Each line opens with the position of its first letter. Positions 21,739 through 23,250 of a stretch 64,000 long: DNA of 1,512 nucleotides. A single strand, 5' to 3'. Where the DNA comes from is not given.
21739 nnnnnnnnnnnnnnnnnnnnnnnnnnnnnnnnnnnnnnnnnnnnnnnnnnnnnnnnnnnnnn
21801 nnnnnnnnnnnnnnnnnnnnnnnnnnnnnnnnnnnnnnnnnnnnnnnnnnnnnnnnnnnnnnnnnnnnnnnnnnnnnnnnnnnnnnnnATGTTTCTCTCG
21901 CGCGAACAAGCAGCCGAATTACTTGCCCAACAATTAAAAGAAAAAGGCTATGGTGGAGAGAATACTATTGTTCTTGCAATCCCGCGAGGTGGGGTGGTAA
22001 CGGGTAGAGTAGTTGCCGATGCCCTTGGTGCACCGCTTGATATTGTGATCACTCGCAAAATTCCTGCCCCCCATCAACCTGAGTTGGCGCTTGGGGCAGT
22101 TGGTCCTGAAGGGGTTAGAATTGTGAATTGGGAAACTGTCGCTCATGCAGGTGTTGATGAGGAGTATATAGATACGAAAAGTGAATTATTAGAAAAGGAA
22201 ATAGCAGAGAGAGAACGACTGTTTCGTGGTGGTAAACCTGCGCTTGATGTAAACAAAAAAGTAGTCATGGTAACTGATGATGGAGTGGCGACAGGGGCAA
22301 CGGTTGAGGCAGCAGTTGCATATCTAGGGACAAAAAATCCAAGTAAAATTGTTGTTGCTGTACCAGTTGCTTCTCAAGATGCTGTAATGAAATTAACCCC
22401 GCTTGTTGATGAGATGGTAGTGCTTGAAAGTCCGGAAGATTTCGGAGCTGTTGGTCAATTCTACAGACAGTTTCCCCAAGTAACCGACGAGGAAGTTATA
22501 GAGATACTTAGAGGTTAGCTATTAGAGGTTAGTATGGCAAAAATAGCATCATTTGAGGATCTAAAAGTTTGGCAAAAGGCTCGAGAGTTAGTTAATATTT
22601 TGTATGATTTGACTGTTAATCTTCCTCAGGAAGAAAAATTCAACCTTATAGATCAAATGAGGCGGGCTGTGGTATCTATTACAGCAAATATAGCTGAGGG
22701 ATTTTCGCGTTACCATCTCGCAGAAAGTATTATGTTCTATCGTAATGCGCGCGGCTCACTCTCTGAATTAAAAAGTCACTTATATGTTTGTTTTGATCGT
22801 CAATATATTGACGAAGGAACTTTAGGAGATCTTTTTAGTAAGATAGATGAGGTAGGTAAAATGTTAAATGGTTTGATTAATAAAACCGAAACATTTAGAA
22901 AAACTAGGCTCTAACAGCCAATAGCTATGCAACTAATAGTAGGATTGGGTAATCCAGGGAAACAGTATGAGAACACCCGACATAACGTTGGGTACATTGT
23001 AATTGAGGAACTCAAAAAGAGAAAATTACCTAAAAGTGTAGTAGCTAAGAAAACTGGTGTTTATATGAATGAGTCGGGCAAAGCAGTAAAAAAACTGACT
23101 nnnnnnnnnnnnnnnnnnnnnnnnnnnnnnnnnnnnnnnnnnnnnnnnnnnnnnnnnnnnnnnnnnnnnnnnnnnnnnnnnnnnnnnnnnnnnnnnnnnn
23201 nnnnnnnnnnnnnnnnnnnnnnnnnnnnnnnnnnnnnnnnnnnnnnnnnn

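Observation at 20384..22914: EndoQ-like PHP nuclease in a bacterium, co-oriented with a PRTase-domain protein and a four-helix-bundle protein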

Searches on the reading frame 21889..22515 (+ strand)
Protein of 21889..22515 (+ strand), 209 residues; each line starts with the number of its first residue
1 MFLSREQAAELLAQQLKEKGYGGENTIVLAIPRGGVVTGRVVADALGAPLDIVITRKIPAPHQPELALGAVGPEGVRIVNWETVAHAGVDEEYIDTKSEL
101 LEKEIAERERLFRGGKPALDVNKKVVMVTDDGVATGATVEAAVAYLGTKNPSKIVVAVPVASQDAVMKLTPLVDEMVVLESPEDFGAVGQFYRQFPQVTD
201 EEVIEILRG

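Call 3: search_protein_families(library=pfam, proteins=[window:21889-22515:+], max_evalue=0.01)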
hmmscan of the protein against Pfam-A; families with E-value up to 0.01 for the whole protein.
window:21889-22515:+ (209 aa): 2 families
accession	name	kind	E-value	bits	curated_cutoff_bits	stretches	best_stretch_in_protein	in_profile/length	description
PF00156.33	Pribosyltran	-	1.9e-14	53.7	26.3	1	6-173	12-137/158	Phosphoribosyl transferase domain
PF14681.12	UPRTase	-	0.00031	20.7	27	1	120-170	117-169/206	Uracil phosphoribosyltransferase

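Call 4: search_protein_families(library=ncbifam, proteins=[window:21889-22515:+], max_evalue=0.01)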
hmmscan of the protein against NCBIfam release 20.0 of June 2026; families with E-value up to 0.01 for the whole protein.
window:21889-22515:+ (209 aa): 19 families
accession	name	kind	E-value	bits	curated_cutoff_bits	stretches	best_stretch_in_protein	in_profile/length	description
TIGR01251.1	ribP_PPkin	subfamily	2.1e-10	40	113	1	96-178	183-268/309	ribose-phosphate diphosphokinase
NF002095.0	PRK00934.1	equivalog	1.1e-06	28.1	296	1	96-178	179-263/287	ribose-phosphate diphosphokinase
NF006605.0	PRK09162.1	equivalog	2.1e-05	24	181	0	115-165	90-140/183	hypoxanthine-guanine phosphoribosyltransferase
NF002320.0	PRK01259.1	subfamily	3.5e-05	23.3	297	0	120-181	211-275/316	ribose-phosphate diphosphokinase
NF001097.0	PRK00129.1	equivalog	3.9e-05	23.5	114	1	120-175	121-176/209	uracil phosphoribosyltransferase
NF002618.0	PRK02269.1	equivalog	0.00016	21.4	460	0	8-57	149-198/321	ribose-phosphate diphosphokinase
TIGR01091.1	upp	equivalog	0.00022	21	208.35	1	120-175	119-174/207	uracil phosphoribosyltransferase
NF003549.0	PRK05205.1-5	equivalog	0.00027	20.5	138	0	104-158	80-135/182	bifunctional pyr operon transcriptional regulator/uracil phosphoribosyltransferase PyrR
NF003428.0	PRK04923.1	equivalog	0.00049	19.3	536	0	120-180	214-277/319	ribose-phosphate diphosphokinase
NF002636.0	PRK02304.1-5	equivalog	0.00057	19.4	125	0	122-150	116-144/176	adenine phosphoribosyltransferase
NF002620.0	PRK02277.1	subfamily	0.0011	18.7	115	0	120-158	138-176/201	orotate phosphoribosyltransferase-like protein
TIGR01203.1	HGPRTase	equivalog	0.0011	18.7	150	1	90-163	54-125/167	hypoxanthine phosphoribosyltransferase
NF004689.0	PRK06031.1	equivalog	0.0037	16.5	175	0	122-159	153-190/233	phosphoribosyltransferase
NF002844.0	PRK03092.1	equivalog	0.0039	16.5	438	0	120-178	220-281/326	ribose-phosphate diphosphokinase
NF003548.0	PRK05205.1-4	equivalog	0.0041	17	218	1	118-160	85-128/173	bifunctional pyr operon transcriptional regulator/uracil phosphoribosyltransferase PyrR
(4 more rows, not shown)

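Call 6: search_solved_structures(query=window:21889-22515:+, max_evalue=0.01, show_alignments=1)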
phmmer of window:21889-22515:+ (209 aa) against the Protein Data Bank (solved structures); distinct sequences matched with E-value up to 0.01: 3.
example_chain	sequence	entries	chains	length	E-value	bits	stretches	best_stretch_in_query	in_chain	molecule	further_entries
1wd5_A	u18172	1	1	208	3.8e-37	131.2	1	2-207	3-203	hypothetical protein TT1426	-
4trb_A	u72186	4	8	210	0.0011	22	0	12-65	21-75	Purine phosphoribosyltransferase (GpT-1)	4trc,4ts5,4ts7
4p81_A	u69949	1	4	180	0.0066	19.5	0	106-160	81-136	Ancestral PyrR protein (Orange)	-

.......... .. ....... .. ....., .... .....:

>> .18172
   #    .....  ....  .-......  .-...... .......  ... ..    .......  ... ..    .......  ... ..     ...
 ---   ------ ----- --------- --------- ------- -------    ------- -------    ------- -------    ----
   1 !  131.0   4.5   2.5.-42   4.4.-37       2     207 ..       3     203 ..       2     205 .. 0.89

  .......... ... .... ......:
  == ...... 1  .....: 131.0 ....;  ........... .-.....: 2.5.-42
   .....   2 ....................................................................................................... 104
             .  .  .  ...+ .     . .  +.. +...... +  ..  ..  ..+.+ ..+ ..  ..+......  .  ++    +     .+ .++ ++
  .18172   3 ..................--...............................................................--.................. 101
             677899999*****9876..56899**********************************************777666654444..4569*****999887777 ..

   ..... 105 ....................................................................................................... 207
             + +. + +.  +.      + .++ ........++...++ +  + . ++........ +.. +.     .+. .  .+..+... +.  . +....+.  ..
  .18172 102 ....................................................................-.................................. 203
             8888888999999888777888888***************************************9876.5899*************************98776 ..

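Call 37: search_protein_families(library=padloc, proteins=[window:21889-22515:+], max_evalue=0.01)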
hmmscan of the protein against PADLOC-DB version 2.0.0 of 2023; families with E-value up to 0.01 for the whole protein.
window:21889-22515:+ (209 aa): 1 family
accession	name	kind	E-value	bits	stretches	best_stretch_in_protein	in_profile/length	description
PDLC03962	ShosT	-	0.0023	15.8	1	117-160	169-208/237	-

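Call 38: find_related_loci(query=window:21889-22515:+, collection=metagenome_contigs, flank=5000)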
Query window:21889-22515:+ (209 aa) in metagenome_contigs; peptide patterns used: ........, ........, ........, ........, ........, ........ (x = any residue, [..] = any of these).
299 stretches matched a pattern; 27 encode a relative of the query (tblastn E <= 1e-3); 27 distinct loci.
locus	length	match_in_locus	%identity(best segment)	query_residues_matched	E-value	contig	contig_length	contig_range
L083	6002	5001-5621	94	1-207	2e-128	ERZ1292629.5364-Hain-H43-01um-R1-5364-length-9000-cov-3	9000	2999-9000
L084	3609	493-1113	94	1-207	2e-131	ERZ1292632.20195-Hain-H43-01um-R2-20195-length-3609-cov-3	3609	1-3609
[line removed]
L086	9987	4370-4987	44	1-209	6e-51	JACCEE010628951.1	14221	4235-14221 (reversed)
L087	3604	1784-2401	45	2-207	1e-50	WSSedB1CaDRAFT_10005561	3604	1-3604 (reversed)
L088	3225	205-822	44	1-209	2e-50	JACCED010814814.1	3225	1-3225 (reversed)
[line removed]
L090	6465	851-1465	42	1-208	7e-49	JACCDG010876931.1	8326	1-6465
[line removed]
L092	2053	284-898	42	1-208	4e-49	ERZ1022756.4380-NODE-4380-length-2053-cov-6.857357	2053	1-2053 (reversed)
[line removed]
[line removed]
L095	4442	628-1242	42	1-208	2e-46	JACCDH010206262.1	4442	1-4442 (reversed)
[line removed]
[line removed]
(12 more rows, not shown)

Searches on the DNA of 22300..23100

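Call 80: search_rna_families(source=window, start=22300, end=23100, threshold=evalue, max_evalue=1)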
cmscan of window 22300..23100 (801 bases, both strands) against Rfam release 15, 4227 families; matches with E-value up to 1: 0.
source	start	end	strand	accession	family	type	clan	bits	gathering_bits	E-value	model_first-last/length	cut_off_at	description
